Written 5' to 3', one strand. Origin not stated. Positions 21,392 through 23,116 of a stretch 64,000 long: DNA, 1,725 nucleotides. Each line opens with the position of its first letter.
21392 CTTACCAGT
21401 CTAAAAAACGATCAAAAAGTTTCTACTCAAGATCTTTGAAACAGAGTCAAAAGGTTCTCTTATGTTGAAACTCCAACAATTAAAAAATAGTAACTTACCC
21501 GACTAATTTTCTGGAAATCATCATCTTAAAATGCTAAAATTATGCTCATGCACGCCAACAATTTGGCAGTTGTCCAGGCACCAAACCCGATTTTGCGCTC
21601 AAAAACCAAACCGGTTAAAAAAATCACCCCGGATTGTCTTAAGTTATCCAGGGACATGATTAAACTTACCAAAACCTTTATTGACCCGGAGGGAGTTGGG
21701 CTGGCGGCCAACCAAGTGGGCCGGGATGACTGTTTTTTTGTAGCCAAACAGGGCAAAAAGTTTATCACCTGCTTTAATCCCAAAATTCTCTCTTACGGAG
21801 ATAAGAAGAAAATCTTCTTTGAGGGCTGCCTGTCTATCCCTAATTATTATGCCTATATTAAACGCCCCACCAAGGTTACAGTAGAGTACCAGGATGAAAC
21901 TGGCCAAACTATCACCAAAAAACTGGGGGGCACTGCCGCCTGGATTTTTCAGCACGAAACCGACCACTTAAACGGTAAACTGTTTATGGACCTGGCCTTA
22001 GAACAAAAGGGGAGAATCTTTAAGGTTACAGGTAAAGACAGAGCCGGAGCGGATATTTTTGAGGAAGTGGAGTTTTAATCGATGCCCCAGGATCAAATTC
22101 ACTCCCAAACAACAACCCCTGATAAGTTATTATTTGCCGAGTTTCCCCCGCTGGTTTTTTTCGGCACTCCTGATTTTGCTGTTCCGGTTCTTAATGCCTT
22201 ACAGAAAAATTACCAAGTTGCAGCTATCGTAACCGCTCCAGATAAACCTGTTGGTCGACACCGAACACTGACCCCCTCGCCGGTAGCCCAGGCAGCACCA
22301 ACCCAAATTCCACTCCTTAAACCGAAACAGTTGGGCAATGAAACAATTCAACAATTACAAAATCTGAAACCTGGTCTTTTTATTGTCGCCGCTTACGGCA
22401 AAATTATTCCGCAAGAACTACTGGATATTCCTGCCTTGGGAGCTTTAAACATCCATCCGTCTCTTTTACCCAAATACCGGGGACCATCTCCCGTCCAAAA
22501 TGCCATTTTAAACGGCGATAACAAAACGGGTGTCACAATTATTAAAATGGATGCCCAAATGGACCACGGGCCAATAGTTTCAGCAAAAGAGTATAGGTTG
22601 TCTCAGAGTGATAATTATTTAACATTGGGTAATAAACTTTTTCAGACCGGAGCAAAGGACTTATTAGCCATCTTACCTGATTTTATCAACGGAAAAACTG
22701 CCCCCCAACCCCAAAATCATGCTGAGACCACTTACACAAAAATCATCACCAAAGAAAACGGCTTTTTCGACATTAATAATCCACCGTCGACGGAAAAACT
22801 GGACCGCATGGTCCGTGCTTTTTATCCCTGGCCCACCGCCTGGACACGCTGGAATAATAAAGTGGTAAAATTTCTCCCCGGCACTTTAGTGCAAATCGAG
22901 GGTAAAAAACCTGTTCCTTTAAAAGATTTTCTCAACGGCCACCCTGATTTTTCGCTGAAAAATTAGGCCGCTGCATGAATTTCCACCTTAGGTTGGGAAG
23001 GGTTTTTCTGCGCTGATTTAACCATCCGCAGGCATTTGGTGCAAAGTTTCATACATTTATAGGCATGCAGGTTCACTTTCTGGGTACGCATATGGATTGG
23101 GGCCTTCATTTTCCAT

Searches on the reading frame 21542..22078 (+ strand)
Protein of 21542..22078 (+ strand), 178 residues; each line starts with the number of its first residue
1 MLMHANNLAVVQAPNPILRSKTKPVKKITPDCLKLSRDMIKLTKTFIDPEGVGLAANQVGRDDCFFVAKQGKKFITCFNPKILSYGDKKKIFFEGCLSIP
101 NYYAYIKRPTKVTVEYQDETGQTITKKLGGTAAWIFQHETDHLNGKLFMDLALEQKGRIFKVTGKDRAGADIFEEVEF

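Call 11: search_protein_families(library=pfam, proteins=[window:21542-22078:+], max_evalue=0.0001)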
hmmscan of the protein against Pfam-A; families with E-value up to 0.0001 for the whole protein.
window:21542-22078:+ (178 aa): 1 family
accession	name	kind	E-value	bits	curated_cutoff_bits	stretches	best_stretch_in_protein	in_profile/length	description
PF01327.26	Pep_deformylase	-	3.8e-40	137.5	22.8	1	9-152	3-150/156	Polypeptide deformylase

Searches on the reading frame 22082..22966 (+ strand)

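Call 11: search_protein_families(library=pfam, proteins=[window:22082-22966:+], max_evalue=0.0001)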
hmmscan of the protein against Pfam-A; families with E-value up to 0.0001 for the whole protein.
window:22082-22966:+ (294 aa): 2 families
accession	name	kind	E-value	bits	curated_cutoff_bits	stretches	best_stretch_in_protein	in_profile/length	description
PF00551.24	Formyl_trans_N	-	1.5e-38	132.8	26.1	1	25-192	4-175/181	Formyl transferase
PF02911.23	Formyl_trans_C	-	1.4e-09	38.4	21.1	1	222-265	2-43/100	Formyl transferase, C-terminal domain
